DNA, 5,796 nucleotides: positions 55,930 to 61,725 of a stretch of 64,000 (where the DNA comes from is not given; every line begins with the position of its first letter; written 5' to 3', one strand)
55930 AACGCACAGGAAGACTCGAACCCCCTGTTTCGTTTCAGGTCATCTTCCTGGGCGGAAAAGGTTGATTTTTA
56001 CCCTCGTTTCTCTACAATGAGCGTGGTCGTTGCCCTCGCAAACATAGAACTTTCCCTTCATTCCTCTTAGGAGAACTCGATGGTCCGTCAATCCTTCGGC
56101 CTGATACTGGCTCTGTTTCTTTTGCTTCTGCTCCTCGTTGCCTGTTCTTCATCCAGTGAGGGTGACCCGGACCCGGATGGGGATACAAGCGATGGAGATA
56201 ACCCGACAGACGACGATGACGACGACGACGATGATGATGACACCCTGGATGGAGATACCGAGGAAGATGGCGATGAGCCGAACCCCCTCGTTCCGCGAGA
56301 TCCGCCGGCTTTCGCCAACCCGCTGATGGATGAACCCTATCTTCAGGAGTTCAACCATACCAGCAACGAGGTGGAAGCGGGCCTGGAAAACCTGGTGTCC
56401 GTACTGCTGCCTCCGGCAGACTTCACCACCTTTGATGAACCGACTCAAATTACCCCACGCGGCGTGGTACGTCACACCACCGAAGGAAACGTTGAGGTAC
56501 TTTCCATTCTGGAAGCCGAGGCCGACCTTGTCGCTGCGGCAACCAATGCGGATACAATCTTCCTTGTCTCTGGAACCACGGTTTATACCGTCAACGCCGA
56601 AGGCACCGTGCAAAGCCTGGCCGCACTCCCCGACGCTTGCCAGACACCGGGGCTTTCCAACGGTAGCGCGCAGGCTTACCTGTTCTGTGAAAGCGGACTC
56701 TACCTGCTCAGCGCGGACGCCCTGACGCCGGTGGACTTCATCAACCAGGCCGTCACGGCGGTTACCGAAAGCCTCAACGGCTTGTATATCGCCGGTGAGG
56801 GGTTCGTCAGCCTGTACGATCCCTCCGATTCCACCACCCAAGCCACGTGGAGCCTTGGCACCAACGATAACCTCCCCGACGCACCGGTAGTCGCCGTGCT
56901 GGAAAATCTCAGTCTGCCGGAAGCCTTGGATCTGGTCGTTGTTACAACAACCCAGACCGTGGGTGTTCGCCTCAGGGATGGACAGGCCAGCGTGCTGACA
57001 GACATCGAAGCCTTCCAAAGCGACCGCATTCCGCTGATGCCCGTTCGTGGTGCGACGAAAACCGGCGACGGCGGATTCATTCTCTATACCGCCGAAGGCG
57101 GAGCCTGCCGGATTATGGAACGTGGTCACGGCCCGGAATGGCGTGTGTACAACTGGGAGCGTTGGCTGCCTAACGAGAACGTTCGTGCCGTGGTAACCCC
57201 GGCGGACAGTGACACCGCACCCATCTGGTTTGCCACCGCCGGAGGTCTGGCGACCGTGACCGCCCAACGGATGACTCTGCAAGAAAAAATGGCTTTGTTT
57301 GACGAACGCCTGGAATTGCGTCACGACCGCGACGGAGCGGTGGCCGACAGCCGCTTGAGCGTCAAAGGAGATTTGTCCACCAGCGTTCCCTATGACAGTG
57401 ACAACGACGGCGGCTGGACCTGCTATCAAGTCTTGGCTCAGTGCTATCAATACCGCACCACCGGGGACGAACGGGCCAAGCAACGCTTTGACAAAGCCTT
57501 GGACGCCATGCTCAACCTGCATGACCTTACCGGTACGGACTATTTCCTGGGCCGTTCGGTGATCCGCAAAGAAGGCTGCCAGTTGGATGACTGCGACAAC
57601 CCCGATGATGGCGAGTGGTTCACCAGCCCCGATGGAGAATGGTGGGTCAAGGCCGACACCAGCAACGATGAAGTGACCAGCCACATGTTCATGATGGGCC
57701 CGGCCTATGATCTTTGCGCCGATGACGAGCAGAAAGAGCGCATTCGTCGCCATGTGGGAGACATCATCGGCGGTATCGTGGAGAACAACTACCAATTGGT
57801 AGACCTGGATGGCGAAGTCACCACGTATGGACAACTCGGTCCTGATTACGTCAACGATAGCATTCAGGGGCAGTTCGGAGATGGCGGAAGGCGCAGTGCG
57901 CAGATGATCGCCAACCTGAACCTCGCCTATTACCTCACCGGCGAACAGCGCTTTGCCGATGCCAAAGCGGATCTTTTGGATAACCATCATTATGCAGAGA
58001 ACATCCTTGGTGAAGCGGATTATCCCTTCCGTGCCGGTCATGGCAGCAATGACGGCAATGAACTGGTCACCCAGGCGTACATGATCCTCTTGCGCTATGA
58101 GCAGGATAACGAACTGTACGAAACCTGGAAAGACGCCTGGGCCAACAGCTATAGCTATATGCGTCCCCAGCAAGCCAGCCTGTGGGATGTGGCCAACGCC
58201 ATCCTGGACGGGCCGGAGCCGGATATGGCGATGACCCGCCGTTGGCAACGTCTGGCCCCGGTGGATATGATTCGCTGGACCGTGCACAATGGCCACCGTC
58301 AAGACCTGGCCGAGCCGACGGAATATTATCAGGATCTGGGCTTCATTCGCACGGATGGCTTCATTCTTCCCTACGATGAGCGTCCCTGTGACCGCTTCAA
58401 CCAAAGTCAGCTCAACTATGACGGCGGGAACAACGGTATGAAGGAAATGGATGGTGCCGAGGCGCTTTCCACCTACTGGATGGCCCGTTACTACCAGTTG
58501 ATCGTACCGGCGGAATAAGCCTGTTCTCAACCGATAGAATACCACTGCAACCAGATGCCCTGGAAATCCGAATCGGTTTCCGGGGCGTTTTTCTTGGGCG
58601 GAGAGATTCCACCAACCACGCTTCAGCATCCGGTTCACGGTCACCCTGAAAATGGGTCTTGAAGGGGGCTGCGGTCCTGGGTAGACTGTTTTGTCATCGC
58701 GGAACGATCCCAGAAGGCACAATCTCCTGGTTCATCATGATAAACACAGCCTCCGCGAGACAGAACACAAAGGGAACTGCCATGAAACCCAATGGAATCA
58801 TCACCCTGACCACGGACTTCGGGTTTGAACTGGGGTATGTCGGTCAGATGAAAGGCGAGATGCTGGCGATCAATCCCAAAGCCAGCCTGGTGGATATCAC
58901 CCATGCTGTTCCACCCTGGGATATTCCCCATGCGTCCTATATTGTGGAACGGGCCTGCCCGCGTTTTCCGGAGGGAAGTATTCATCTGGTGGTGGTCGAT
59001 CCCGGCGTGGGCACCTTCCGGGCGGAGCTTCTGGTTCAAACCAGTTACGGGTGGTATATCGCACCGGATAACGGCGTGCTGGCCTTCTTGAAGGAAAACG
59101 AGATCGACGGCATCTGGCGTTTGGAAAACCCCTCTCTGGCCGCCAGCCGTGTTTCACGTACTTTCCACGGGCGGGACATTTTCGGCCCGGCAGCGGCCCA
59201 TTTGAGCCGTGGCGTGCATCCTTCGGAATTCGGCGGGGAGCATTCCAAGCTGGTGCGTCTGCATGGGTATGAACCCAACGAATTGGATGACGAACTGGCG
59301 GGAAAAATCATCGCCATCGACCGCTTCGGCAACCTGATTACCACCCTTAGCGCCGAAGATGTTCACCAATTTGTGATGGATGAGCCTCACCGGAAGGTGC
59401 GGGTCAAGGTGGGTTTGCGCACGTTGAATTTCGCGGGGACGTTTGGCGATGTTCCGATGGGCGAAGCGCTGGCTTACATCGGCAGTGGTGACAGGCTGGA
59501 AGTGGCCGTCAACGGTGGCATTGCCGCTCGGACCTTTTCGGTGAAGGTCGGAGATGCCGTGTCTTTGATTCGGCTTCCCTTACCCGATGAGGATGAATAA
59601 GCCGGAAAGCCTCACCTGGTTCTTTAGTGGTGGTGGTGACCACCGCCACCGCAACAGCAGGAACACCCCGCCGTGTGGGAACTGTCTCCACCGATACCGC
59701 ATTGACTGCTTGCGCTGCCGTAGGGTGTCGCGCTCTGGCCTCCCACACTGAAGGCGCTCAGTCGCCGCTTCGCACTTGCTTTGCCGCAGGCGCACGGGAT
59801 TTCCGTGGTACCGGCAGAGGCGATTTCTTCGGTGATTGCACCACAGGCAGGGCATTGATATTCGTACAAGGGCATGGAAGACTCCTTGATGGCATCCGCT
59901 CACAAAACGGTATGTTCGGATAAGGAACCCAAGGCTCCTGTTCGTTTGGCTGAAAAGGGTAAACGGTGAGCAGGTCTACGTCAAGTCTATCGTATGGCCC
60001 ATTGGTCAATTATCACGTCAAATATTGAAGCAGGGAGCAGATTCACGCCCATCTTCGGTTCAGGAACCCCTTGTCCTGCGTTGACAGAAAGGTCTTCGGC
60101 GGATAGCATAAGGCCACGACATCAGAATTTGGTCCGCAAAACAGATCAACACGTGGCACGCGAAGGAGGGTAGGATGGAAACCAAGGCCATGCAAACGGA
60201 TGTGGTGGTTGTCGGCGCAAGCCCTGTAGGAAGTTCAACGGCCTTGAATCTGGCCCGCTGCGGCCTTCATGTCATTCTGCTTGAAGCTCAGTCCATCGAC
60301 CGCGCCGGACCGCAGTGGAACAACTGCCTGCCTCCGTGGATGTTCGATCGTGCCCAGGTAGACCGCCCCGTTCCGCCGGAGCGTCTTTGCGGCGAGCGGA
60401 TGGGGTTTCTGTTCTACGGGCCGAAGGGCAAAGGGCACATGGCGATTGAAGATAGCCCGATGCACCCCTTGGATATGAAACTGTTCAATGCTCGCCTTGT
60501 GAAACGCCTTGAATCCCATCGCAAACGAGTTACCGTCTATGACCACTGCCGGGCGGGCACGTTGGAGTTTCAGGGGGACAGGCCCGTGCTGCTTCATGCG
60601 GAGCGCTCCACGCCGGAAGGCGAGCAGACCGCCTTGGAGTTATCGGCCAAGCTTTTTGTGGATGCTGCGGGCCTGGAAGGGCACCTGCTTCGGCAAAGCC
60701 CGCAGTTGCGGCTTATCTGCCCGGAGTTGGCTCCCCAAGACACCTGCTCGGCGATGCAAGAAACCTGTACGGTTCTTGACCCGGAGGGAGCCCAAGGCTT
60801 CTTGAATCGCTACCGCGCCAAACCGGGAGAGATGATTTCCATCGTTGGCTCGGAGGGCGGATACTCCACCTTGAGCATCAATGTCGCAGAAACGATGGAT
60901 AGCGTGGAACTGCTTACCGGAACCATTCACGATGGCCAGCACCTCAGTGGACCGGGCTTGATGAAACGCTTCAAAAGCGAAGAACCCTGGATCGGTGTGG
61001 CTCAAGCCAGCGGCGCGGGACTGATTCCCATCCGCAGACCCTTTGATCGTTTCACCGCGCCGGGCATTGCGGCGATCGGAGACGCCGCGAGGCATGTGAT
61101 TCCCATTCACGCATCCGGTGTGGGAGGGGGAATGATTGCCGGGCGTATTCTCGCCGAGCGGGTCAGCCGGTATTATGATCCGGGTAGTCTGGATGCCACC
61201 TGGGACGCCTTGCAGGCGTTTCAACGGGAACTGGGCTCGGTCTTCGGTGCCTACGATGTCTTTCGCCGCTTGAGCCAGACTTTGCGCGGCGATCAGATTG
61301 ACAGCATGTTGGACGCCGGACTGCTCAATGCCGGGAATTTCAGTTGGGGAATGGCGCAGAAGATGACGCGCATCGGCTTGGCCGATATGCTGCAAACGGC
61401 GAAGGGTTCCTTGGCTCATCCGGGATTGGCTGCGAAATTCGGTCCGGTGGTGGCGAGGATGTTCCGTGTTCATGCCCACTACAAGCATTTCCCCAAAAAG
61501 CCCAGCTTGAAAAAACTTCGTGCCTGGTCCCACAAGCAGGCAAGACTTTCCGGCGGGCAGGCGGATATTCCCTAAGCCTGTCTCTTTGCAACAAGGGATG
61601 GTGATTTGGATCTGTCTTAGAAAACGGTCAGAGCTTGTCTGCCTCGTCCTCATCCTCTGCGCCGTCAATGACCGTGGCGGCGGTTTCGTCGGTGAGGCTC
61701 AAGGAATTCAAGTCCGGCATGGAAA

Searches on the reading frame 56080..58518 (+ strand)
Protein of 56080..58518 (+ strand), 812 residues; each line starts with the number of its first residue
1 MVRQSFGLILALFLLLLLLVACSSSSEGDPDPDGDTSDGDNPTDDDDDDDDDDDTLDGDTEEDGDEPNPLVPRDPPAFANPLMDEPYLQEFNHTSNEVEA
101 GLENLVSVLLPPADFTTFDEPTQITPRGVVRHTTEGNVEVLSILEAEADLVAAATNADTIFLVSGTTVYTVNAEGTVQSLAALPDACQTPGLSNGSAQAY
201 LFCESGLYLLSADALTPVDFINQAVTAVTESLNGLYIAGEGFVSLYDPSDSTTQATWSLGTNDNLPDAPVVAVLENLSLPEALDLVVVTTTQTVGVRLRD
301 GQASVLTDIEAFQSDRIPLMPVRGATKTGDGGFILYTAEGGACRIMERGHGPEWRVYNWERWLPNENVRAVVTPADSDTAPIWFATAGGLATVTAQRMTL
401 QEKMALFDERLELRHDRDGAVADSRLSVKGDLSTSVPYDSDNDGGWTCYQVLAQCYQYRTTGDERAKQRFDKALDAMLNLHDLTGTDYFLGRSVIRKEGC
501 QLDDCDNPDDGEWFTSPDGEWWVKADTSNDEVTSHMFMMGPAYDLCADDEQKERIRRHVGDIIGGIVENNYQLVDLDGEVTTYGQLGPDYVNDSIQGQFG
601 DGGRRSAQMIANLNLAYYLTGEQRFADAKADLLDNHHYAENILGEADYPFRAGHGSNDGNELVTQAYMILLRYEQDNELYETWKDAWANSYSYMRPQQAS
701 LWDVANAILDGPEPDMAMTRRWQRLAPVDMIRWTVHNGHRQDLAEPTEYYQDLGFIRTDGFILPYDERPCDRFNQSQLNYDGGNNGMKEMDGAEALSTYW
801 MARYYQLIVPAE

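Call 6: search_protein_families(library=pfam, proteins=[window:56080-58518:+], max_evalue=0.01)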
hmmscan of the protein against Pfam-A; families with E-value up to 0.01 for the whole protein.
window:56080-58518:+ (812 aa): 1 family
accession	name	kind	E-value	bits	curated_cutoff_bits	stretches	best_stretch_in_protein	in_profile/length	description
PF14851.11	FAM176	-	0.0064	16.7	31.5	0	5-64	31-89/152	FAM176 family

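Call 23: search_protein_families(library=ncbifam, proteins=[window:56080-58518:+], max_evalue=0.1)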
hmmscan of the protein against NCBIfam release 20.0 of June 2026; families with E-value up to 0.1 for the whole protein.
window:56080-58518:+ (812 aa): 0 families

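Call 37: find_homologous_proteins(query=window:56080-58518:+, max_evalue=1e-10)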
Query window:56080-58518:+ (812 aa): 125 proteins with E <= 1e-10 among 8000 candidates; the best 120 are listed.
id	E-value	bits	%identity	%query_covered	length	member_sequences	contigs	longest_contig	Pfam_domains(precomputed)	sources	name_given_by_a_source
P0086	0.0e+0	1886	100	100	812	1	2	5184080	-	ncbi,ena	-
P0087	2.1e-289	980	68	77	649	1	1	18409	-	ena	-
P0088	1.4e-266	905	56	91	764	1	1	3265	-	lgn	-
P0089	1.3e-262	892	53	93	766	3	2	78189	-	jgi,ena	-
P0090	7.6e-262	889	54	92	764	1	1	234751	-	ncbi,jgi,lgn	-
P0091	5.8e-261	886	54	93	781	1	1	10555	-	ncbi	-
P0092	1.6e-259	882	53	92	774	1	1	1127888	-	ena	-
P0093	4.2e-258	877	50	99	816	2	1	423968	-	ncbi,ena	-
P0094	4.7e-258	877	53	91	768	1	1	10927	-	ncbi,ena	-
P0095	2.1e-257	875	53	91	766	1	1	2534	-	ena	-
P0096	1.6e-256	872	53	91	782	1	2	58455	-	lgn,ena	-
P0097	4.9e-256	870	54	91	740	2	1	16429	-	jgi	-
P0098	4.2e-254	864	53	91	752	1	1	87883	-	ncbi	-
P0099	1.7e-252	858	53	91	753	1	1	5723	-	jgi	-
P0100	2.3e-250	851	49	99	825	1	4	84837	-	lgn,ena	-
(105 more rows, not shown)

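Call 40: find_encoding_contigs(protein=P0086, flank=10000, max_places=3)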
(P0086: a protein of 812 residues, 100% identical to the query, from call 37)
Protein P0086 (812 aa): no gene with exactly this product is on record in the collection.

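Call 74: predict_structure(alignment_id=A2)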
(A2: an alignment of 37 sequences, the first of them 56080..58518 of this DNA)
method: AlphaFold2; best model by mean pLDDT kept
length: 812 residues; sequences in the alignment: 37
mean_pLDDT: 89.9   pTM: 0.87
mean pLDDT of the five models: 89.9, 89.7, 88.8, 88.2, 87.6
residues with pLDDT >= 90: 639; 70-90: 104; 50-70: 19; < 50: 50
segments of 3 or more residues with pLDDT < 50: 1-3, 22-68
pLDDT, mean of each block of 10 residues (from residue 1): 66 80 40 37 39 38 47 90 96 85 95 95 97 92 96 97 97 96 93 95 95 92 94 95 91 87 97 97 98 96 94 96 97 97 94 94 96 96 97 97 96 91 90 83 89 98 98 96 90 87 70 89 91 96 98 98 97 91 92 93 96 98 98 98 93 79 96 96 96 95 96 93 95 95 95 94 94 92 94 96 97 87
secondary structure, 60 per line:
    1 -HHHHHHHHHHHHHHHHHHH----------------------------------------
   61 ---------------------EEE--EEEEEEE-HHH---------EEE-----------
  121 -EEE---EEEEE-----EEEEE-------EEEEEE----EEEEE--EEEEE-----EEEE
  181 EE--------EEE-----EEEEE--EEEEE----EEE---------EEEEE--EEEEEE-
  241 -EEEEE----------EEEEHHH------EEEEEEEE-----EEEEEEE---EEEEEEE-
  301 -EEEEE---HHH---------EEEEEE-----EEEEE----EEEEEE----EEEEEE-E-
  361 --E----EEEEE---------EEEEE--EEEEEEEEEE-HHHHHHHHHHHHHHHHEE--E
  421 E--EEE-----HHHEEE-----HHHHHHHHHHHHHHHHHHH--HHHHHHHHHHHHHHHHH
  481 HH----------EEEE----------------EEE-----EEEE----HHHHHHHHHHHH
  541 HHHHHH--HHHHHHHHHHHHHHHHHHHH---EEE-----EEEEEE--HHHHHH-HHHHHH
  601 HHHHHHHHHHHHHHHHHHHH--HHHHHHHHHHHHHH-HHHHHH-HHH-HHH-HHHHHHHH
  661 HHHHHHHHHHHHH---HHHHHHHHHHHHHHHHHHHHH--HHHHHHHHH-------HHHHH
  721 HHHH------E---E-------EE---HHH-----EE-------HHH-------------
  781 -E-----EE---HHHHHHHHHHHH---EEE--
elements in order (helices of 4 or more, strands of 3 or more residues): H2-20 E82-84 E87-93 E107-109 E122-124 E128-132 E138-142 E150-155 E160-164 E167-171 E177-182 E191-193 E199-203 E206-210 E215-217 E227-231 E234-239 E242-246 E257-260 E270-277 E283-289 E293-299 E302-306 E322-327 E333-337 E342-347 E352-357 E368-372 E382-386 E389-398 H400-415 E424-426 E435-437 H443-461 H464-482 E493-496 E513-515 E521-524 H529-546 H549-568 E572-574 E580-585 H588-593 H595-620 H623-636 H638-643 H653-673 H677-697 H700-708 H716-724 H793-804 E808-810

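Call 77: fold_search(model_id=the predicted structure, library=pdb)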
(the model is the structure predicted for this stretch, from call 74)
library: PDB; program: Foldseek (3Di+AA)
matches with E <= 10: 1294; with E <= 0.001: 653
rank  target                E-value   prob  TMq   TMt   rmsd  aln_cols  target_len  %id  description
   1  6vbu_7                3.0e-08  1.00  0.26  0.30   8.8       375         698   10  Structure of the bovine BBSome complex (released 2020-01-29)
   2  8bbg_A                3.4e-08  1.00  0.24  0.16  26.8       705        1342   11  Structure of the IFT-A complex; anterograde IFT-A train model (released 2022-12-21)
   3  3va6_A                3.7e-08  1.00  0.28  0.30   5.0       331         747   13  Crystal Structure of the extracellular domain of the putative hybrid two component system BT4673 from B. thetaiotaomic (released 2012-06-13)
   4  1xip                  8.0e-08  1.00  0.24  0.47  12.2       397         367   11  Crystal Structure of the N-terminal Domain of Nup159 (released 2004-12-14)
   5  9a2d_F                8.8e-08  1.00  0.25  0.16  22.6       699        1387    8  Modeling of the ciliary Intraflagellar transport-A complex (released 2024-05-10)
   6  3rrm_C                9.2e-08  1.00  0.26  0.50  11.0       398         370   12  S. cerevisiae dbp5 l327v bound to nup159, gle1 h337r, ip6 and adp (released 2011-05-18)
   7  3va6_B                9.6e-08  1.00  0.28  0.30   5.0       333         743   12  Crystal Structure of the extracellular domain of the putative hybrid two component system BT4673 from B. thetaiotaomic (released 2012-06-13)
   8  2z2o_C                1.1e-07  1.00  0.27  0.65   5.4       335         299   12  Crystal Structure of apo virginiamycin B lyase from Staphylococcus aureus (released 2007-06-19)
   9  2z2o_A                1.2e-07  1.00  0.28  0.67   5.5       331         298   12  Crystal Structure of apo virginiamycin B lyase from Staphylococcus aureus (released 2007-06-19)
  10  6rxt_UO               1.3e-07  1.00  0.31  0.45  15.4       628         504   11  Cryo-EM structure of the 90S pre-ribosome (Kre33-Noc4) from Chaetomium thermophilum, state A (released 2019-08-14)
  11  9g33_UO               1.4e-07  1.00  0.28  0.43  15.2       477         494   11  Stalled 90S - Utp23-Krr1-deltaC3 (released 2025-06-18)
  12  2z2o_D                1.5e-07  1.00  0.28  0.68   4.9       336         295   11  Crystal Structure of apo virginiamycin B lyase from Staphylococcus aureus (released 2007-06-19)
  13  2z2n                  2.1e-07  1.00  0.28  0.68   5.2       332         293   11  Crystal Structure of selenomethionine substituted virginiamycin B lyase from Staphylococcus aureus (released 2007-06-19)
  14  6lqs_AF               2.1e-07  1.00  0.28  0.44  15.0       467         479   10  Cryo-EM structure of 90S small subunit preribosomes in transition states (State D) (released 2020-09-16)
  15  8fh3_B                2.4e-07  1.00  0.20  0.15  40.1       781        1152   10  Human IFT-A complex structures provide molecular insights into ciliary transport (released 2023-02-22)
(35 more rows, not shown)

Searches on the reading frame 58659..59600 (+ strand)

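Call 35: search_protein_families(library=pfam, proteins=[window:58659-59600:+], max_evalue=0.001)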
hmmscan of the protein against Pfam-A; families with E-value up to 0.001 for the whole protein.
window:58659-59600:+ (313 aa): 2 families
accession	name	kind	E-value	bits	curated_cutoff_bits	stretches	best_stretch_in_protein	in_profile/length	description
PF01887.21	SAM_HAT_N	-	8.9e-51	171.9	26.3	1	48-192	1-145/145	SAM hydroxide adenosyltransferase N-terminal domain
PF20257.3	SAM_HAT_C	-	1.8e-22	79.9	25.5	1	215-301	1-83/84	SAM hydroxide adenosyltransferase C-terminal domain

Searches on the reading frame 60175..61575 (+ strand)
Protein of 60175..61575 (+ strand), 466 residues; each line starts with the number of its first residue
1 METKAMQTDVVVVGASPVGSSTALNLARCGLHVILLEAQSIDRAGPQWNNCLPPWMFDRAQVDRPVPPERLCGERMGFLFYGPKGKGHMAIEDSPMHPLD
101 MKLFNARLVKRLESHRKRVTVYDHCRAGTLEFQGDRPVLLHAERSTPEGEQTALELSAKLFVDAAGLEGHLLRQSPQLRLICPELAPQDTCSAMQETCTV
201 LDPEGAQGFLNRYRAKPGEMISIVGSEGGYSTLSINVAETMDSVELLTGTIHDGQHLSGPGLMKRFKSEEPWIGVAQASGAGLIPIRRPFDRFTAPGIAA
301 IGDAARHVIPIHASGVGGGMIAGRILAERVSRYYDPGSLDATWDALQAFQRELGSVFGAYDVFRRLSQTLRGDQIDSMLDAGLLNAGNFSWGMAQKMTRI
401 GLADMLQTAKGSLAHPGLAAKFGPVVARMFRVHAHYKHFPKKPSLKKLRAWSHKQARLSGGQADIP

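Call 35: search_protein_families(library=pfam, proteins=[window:60175-61575:+], max_evalue=0.001)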
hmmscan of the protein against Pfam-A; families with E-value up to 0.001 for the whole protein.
window:60175-61575:+ (466 aa): 5 families
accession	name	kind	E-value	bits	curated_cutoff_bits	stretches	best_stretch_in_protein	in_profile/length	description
PF01266.30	DAO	-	6.6e-08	32.9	27.9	1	9-41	1-34/353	FAD dependent oxidoreductase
PF01494.25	FAD_binding_3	-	1.5e-07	31.4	22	1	7-167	1-159/349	FAD binding domain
PF12831.13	FAD_oxidored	-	2.7e-05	24.1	27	1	9-172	1-150/416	FAD dependent oxidoreductase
PF01946.23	Thi4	-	0.00042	20.1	26.2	1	4-48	14-58/235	Thi4 family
PF07992.20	Pyr_redox_2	-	0.00072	19.5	26.1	0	5-40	140-175/291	Pyridine nucleotide-disulphide oxidoreductase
